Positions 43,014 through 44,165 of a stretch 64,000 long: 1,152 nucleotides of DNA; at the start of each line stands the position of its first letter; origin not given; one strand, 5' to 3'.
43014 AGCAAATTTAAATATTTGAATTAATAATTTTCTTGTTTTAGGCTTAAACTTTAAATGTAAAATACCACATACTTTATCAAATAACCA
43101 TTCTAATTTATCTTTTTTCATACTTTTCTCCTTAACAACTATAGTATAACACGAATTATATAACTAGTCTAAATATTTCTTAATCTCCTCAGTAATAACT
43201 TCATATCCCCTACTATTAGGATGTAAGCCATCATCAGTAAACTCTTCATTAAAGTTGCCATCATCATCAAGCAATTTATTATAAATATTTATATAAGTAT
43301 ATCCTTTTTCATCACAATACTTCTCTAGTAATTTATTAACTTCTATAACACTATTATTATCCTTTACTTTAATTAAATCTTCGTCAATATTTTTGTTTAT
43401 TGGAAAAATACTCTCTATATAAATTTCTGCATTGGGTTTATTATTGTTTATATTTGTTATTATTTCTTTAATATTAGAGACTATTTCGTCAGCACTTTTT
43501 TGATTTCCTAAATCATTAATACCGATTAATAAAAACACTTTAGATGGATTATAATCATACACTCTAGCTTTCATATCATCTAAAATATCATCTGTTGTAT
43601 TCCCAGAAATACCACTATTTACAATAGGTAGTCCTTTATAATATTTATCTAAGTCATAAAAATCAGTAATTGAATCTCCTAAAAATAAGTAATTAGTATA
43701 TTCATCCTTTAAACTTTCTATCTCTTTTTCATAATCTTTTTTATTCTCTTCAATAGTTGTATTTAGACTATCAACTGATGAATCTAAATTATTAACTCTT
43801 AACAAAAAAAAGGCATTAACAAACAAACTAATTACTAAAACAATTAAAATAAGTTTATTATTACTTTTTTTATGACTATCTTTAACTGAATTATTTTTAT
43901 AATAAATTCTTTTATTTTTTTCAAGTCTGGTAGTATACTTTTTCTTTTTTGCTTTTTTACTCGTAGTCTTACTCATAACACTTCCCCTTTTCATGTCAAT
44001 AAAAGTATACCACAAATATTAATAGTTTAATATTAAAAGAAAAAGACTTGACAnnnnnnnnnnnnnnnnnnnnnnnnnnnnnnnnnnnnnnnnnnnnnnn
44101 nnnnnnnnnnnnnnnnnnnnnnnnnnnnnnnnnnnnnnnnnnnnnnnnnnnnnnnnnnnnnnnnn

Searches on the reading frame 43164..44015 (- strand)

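Call 4: search_protein_families(library=pfam, proteins=[window:43164-44015:-], max_evalue=0.01)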
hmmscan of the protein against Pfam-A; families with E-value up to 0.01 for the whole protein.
window:43164-44015:- (283 aa): 5 families
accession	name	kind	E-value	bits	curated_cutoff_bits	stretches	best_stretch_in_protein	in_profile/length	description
PF13472.12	Lipase_GDSL_2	-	2.1e-27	97.2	32.9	1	111-273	1-178/178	GDSL-like Lipase/Acylhydrolase family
PF00657.28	Lipase_GDSL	-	1.2e-12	48.9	23.6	1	109-278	1-208/208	GDSL-like Lipase/Acylhydrolase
PF17182.10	OSK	-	7.9e-06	25.7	27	1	133-255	47-162/202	OSK domain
PF04311.20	DUF459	-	0.00082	19.2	27.2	0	220-278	125-194/197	Protein of unknown function (DUF459)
PF07074.17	TRAP-gamma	-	0.008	16.3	25.2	1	6-73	77-145/170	Translocon-associated protein, gamma subunit (TRAP-gamma)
